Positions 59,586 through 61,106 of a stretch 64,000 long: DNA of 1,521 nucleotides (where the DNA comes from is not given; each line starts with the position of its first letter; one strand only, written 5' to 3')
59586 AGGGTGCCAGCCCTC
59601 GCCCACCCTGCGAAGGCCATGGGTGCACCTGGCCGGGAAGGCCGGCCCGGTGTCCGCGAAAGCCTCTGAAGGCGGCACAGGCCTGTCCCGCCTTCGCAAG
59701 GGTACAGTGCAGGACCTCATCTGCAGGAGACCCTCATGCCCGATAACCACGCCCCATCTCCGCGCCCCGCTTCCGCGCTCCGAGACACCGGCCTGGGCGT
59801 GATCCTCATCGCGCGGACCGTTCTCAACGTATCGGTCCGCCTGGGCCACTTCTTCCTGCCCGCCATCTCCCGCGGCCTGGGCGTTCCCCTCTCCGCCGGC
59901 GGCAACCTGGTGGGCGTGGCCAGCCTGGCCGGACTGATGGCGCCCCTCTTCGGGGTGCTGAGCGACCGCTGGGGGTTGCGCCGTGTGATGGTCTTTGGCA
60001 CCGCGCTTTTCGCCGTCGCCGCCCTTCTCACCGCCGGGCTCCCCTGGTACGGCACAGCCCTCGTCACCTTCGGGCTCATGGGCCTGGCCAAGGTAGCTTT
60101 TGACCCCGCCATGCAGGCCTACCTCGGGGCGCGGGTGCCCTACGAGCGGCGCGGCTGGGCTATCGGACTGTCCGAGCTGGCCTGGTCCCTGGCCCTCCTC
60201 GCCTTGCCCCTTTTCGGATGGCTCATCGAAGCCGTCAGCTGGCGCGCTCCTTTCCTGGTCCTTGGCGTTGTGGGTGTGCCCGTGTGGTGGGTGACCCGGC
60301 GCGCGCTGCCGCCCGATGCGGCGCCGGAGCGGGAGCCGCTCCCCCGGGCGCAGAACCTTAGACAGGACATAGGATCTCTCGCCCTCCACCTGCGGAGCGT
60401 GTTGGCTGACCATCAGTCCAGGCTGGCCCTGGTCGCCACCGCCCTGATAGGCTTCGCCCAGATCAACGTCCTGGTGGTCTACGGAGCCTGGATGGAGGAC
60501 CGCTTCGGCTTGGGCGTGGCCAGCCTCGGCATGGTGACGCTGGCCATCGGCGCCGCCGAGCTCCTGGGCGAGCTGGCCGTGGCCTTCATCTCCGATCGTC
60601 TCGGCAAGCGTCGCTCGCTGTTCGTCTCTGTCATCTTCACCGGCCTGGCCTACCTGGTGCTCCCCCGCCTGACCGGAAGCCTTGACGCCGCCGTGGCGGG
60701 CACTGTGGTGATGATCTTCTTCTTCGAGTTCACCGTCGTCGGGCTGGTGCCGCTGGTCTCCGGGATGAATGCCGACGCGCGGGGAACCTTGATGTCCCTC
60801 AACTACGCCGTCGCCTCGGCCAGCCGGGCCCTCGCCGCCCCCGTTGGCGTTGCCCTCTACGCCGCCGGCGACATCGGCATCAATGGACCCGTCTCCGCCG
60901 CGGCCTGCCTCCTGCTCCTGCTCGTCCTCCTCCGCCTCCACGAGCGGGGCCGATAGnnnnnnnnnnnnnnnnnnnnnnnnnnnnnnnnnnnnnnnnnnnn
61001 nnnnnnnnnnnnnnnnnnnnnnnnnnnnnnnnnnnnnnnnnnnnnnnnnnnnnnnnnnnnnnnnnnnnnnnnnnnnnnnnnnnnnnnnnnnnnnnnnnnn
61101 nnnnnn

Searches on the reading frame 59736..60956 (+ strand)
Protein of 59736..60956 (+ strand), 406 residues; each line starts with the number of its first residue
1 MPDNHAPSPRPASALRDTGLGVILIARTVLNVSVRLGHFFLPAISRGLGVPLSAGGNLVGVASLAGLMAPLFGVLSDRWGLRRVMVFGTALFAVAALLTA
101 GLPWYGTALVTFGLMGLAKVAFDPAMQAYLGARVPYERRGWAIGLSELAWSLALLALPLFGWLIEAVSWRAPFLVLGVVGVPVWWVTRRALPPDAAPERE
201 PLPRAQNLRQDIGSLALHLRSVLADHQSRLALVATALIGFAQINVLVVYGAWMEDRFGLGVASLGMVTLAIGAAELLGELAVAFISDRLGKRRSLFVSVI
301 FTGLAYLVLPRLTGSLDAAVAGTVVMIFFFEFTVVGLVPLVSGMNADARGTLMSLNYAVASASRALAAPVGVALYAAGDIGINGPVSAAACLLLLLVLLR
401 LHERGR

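Call 86: search_protein_families(library=pfam, proteins=[window:59736-60956:+], max_evalue=0.0001)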
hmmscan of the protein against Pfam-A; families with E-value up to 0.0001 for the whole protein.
window:59736-60956:+ (406 aa): 2 families
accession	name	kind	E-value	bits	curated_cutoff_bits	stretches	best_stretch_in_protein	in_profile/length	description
PF07690.21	MFS_1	-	2.7e-36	125.6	33.4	2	39-246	17-221/347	Major Facilitator Superfamily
PF00083.30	Sugar_tr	-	4.2e-06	26.3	22.3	0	236-365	263-400/452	Sugar (and other) transporter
